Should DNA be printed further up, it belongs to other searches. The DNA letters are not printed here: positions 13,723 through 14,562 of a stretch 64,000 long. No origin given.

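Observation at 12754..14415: Trypsin-like lipoprotein carrying a beta-trefoil lectin and a novel triple Cys-rich repeat (GDW...ECG...LCC)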

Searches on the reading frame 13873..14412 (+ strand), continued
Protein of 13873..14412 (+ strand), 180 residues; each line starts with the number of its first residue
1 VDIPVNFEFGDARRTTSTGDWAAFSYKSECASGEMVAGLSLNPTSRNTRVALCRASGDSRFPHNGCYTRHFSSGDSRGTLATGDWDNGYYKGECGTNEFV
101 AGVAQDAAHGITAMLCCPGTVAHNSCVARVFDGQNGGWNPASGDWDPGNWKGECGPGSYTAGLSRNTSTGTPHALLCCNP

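Call 71: fold_search(model_id=the predicted structure, library=viral)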
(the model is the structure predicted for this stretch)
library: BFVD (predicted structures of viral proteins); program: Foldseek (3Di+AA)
matches with E <= 10: 64; with E <= 0.001: 0
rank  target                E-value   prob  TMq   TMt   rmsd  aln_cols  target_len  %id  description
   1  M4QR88                1.0e-03  1.00  0.50  0.22   9.9       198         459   16  (no name in the UniProt tables at hand)
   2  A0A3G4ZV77            1.3e-03  0.99  0.45  0.33   9.1       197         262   14  Uncharacterized protein [Edafosvirus sp.]
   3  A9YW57                2.6e-03  0.99  0.48  0.37   9.1       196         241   14  Uncharacterized protein [Ostreococcus tauri virus OtV5]
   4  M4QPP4                2.9e-03  0.99  0.48  0.25   9.8       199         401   14  (no name in the UniProt tables at hand)
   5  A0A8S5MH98            3.7e-03  0.97  0.41  0.23  11.0       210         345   10  Binding domain, N-terminal (Fragment) [Podoviridae sp. ct1h53]
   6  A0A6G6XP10            4.3e-03  0.99  0.44  0.20   8.8       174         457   11  (no name in the UniProt tables at hand)
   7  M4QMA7                1.0e-02  0.97  0.50  0.34  10.8       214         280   12  (no name in the UniProt tables at hand)
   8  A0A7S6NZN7            2.1e-02  0.82  0.42  0.14  10.1       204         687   12  (no name in the UniProt tables at hand)
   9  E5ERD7                4.1e-02  0.84  0.43  0.12   8.8       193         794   11  (no name in the UniProt tables at hand)
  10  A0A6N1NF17            9.0e-02  0.66  0.39  0.11   9.4       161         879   10  Ricin B lectin domain-containing protein [Tupanvirus deep ocean]
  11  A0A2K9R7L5            4.4e-01  0.47  0.48  0.18  11.3       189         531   10  (no name in the UniProt tables at hand)
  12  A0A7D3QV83            7.6e-01  0.03  0.18  0.18  16.4       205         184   12  Uncharacterized protein [Fadolivirus FV1/VV64]
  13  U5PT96                1.3e+00  0.01  0.10  0.12  15.6       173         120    9  Uncharacterized protein [Clavibacter phage CN1A]
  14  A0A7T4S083            1.7e+00  0.02  0.18  0.15  15.2       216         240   10  ORF2 (Fragment) [Chestnut teal astrovirus]
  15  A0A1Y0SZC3            1.8e+00  0.01  0.12  0.14  11.6       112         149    8  Uncharacterized protein [Pseudomonas phage Phabio]
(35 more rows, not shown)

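Call 78: find_homologous_proteins(query=A6, max_evalue=0.00001)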
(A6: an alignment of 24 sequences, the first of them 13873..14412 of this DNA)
Query A6 (24 sequences) (180 aa, profile of the alignment): 30 proteins with E <= 0.00001 among 3437 candidates.
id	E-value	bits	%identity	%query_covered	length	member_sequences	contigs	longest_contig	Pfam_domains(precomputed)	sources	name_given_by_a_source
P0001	3.9e-58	214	50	99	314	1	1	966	-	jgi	jgi:hypothetical protein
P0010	1.3e-57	212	39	93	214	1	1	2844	-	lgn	-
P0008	4.1e-54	201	38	90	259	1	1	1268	-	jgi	jgi:hypothetical protein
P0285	4.0e-53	198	38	94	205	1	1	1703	-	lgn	-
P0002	1.0e-52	196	46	97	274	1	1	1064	-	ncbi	-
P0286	1.1e-52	196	47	97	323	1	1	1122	PF04674.18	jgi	jgi:hypothetical protein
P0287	4.5e-52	194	35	88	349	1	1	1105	-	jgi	jgi:hypothetical protein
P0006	1.1e-51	193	41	98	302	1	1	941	-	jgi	jgi:hypothetical protein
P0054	1.6e-51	192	37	93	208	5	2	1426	-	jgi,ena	-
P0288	4.0e-51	191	38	94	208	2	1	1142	-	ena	-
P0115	1.8e-49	186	35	97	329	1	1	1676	-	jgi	-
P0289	2.5e-49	185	37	94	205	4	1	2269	-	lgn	-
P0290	4.7e-49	184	53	80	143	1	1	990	-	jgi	jgi:hypothetical protein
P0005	6.9e-49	184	44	96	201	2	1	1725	-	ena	-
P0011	1.2e-48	183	34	97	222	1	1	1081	-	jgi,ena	-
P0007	2.0e-48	182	42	97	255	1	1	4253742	-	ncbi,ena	-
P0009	3.0e-36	143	48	68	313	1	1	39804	-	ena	-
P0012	1.1e-23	102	34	89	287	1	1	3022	-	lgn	-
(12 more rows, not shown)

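Call 79: search_dna_similar(query=window:13873-14412:+, collection=plasmids, mode=protein, max_evalue=0.001, max_rows=20)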
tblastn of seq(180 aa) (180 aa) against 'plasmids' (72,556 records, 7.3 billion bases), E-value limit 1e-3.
Records with a match: 6; places in all: 9; records where one place covers at least 80% of the query: 6.
Best place of each record, by identity: <60% 6.
By first word of the organism name: Streptomyces 5; Kitasatospora 1.
By predicted mobility (MOB-suite, as given by PLSDB): mobilizable 4; non-mobilizable 2.
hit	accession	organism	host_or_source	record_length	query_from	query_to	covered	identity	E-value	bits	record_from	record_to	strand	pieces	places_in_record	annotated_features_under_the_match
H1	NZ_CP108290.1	Kitasatospora sp. NBC_00039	-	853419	5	177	96%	29.9%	3e-7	56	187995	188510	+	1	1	cellulase family glycosylhydrolase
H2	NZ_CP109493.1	Streptomyces sp. NBC_01435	-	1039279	5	177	96%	27.6%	2e-7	57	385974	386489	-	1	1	record has no annotation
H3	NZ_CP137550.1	Streptomyces sp. N50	Selaginella tamariscina,cell ...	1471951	8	177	94%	27.4%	4e-7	56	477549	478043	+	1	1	record has no annotation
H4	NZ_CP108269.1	Streptomyces sp. NBC_00046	-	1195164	20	177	88%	29.4%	2e-7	57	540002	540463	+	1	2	record has no annotation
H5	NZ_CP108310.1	Streptomyces sp. NBC_00012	-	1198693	20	177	88%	29.4%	2e-7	57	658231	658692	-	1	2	record has no annotation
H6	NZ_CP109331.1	Streptomyces sp. NBC_01590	-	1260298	20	177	88%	29.4%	2e-7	57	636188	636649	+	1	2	record has no annotation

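Call 80: get_annotated_region(hit=H1, flank=3000)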
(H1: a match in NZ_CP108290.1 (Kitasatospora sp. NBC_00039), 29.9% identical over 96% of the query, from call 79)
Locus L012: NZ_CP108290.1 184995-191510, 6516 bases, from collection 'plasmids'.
description: Kitasatospora sp. NBC_00039 plasmid unnamed1, complete sequence
organism: Kitasatospora sp. NBC_00039 (NCBI taxid 2903565)
taxonomy: Bacteria; Actinomycetota; Actinomycetes; Kitasatosporales; Streptomycetaceae; Kitasatospora; Kitasatospora sp. NBC 00039
host: -; source: -; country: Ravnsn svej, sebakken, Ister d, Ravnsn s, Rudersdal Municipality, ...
typing (MOB-suite, as given by PLSDB): non-mobilizable
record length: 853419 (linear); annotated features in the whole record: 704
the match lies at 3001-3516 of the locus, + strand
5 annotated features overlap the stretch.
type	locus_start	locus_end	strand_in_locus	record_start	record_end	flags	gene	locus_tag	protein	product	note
CDS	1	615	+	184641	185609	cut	-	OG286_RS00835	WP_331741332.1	sugar ABC transporter permease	-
CDS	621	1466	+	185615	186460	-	-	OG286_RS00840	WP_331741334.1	carbohydrate ABC transporter permease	GO:0008643 - carbohydrate transport [Evidence IEA]; GO:0055085 - transmembrane transport [Evidence IEA]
CDS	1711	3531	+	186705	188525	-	-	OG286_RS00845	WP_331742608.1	cellulase family glycosylhydrolase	GO:0071704 - organic substance metabolic process [Evidence IEA]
CDS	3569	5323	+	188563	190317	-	-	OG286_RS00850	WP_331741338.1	beta-galactosidase family protein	-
CDS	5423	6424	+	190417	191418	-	-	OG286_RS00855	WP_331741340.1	PHP domain-containing protein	-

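Call 82: search_protein_families(library=pfam, proteins=[L012:1711-3528:+, P0022, L003:5344-6525:+, P0016, P0080], max_evalue=0.01)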
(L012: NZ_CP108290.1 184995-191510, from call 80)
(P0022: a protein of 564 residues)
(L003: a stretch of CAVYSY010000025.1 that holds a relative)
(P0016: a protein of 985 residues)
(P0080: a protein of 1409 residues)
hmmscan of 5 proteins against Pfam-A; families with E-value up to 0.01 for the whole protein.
L012:1711-3528:+ (606 aa): 1 family
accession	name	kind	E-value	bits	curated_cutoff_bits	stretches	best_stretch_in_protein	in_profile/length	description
PF00150.24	Cellulase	-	4.7e-28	98.9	23.5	1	69-366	20-264/272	Cellulase (glycosyl hydrolase family 5)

P0022 (564 aa): 1 family
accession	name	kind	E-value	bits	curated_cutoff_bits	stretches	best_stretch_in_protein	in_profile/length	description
PF00150.24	Cellulase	-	0.00054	20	23.5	1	89-300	60-253/272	Cellulase (glycosyl hydrolase family 5)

L003:5344-6525:+ (394 aa): 1 family
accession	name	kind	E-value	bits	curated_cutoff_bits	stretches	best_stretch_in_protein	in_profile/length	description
PF01419.22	Jacalin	-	3.1e-07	31.3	22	1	120-154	102-136/136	Jacalin-like lectin domain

P0016 (985 aa): 3 families
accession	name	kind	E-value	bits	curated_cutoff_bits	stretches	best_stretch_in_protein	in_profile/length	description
PF00024.32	PAN_1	-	5.6e-20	71.4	21.4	3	849-894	14-58/76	PAN domain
PF00388.25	PI-PLC-X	-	1.8e-12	47.5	23.1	1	90-232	2-142/144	Phosphatidylinositol-specific phospholipase C, X domain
PF14295.12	PAN_4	-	0.0006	20.2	27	0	928-961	12-50/51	PAN domain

P0080 (1409 aa): 0 families
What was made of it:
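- A jacalin-like lectin partner occurs in a MAG protein (L003, call 82).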

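Call 83: get_annotated_region(hit=H4, flank=4000)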
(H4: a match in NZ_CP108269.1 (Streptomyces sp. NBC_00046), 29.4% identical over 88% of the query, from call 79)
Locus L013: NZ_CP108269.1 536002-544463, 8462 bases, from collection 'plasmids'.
description: Streptomyces sp. NBC_00046 plasmid unnamed1, complete sequence
organism: Streptomyces sp. NBC_00046 (NCBI taxid 2975626)
taxonomy: Bacteria; Actinomycetota; Actinomycetes; Kitasatosporales; Streptomycetaceae; Streptomyces; Streptomyces sp. NBC 00046
host: -; source: -; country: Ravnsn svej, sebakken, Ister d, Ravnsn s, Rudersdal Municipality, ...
typing (MOB-suite, as given by PLSDB): mobilizable; relaxase MOBP
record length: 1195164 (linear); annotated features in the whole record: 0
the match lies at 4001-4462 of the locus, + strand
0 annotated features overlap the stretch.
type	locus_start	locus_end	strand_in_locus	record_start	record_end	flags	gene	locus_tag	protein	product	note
